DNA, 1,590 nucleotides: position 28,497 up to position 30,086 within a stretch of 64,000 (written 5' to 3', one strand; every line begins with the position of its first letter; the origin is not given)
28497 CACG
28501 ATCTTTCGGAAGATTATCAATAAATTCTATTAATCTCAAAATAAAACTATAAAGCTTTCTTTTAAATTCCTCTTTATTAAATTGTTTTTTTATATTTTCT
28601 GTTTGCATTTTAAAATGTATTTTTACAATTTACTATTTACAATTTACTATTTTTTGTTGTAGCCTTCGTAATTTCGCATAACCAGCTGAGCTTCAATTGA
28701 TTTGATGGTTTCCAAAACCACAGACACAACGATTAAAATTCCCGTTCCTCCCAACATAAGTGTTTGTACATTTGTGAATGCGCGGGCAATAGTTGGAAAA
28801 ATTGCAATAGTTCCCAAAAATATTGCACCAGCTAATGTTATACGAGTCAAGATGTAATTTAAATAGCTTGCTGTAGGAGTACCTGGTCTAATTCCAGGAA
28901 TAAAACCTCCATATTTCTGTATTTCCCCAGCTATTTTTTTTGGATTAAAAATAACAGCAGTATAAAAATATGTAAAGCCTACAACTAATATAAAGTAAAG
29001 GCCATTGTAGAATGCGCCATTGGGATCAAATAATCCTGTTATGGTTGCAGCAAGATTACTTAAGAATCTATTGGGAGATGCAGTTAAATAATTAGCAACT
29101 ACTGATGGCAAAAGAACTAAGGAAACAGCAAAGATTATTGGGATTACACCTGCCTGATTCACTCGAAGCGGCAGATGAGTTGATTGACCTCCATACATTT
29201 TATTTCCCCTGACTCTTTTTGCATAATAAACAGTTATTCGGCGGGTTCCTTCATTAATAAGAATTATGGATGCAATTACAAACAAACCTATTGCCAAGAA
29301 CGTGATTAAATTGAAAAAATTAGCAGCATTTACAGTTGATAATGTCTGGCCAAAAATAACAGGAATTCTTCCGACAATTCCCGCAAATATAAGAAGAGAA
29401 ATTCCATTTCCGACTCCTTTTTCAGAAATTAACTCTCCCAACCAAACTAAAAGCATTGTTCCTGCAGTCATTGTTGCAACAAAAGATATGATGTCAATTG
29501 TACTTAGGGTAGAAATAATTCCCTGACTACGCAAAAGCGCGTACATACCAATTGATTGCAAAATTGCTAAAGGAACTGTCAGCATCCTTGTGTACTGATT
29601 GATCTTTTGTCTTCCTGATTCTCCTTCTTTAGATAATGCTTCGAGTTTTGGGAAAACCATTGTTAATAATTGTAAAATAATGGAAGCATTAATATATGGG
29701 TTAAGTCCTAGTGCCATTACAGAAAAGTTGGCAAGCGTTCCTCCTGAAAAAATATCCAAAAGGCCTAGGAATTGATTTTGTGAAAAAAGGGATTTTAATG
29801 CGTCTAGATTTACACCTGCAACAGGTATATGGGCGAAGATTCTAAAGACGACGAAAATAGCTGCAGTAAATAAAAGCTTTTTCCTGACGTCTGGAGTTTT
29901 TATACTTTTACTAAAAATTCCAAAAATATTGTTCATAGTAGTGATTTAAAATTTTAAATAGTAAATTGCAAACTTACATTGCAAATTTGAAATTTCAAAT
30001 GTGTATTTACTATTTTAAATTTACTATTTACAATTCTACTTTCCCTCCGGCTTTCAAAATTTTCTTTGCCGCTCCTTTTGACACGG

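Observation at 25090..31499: Approximately 80-bp AT-rich intergenic repeat present in at least 7 copies inside the spc/alpha ribosomal operons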

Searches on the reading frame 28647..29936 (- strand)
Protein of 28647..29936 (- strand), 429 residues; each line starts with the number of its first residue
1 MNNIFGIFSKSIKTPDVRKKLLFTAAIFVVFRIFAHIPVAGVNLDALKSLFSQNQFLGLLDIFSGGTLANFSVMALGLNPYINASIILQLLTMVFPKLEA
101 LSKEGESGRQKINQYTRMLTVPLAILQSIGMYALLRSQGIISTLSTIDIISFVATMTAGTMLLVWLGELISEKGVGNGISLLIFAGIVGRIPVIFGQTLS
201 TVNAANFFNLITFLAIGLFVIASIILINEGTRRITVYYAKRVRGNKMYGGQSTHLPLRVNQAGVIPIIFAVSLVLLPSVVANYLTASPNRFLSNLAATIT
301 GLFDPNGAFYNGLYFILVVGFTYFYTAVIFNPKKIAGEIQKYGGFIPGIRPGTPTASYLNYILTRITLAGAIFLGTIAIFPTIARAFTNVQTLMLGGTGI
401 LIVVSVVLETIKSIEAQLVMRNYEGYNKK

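Call 12: search_protein_families(library=ncbifam, proteins=[window:28647-29936:-])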
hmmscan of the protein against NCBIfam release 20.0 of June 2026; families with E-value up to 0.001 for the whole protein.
window:28647-29936:- (429 aa): 3 families
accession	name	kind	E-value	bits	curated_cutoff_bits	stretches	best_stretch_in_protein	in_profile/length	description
TIGR00967.1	3a0501s007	equivalog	3.7e-119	398.3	253.6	1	18-423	1-414/414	preprotein translocase subunit SecY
NF009082.0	PRK12417.1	equivalog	4.9e-43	147.3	353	1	17-424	12-399/406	accessory Sec system protein translocase subunit SecY2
TIGR02920.1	acc_sec_Y2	equivalog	5.2e-43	147.3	249.6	1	17-424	2-392/395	accessory Sec system protein translocase subunit SecY2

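Call 34: find_related_loci(query=window:28647-29936:-, collection=metagenome_contigs, flank=10000)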
Query window:28647-29936:- (429 aa) in metagenome_contigs; peptide patterns used: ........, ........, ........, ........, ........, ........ (x = any residue, [..] = any of these).
600 stretches matched a pattern (row limit reached: there are more); 542 encode a relative of the query (tblastn E <= 1e-3); the best 80 are kept; 80 distinct loci.
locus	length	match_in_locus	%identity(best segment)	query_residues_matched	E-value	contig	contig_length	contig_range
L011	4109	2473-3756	92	1-428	0e+0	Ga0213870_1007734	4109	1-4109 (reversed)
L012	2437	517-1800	91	1-428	0e+0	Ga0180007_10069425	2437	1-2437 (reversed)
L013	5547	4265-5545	91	1-427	0e+0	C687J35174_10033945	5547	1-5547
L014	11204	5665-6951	91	1-429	0e+0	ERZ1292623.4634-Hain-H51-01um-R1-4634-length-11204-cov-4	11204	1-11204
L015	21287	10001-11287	90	1-429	0e+0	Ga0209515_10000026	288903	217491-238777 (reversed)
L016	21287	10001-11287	88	1-429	0e+0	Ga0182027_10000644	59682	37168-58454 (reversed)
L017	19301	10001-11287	88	1-429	0e+0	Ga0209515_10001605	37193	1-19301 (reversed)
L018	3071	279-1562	81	1-428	0e+0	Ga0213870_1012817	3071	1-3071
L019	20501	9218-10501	81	1-428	0e+0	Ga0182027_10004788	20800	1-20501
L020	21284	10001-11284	83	1-428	0e+0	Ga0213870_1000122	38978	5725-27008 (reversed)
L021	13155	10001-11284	82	1-428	0e+0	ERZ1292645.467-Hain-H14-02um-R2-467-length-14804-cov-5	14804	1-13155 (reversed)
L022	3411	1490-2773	80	1-428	0e+0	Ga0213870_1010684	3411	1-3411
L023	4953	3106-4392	79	1-429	0e+0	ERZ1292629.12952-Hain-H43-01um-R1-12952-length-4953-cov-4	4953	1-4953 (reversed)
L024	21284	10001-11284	79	1-428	0e+0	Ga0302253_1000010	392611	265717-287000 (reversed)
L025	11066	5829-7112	79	1-428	0e+0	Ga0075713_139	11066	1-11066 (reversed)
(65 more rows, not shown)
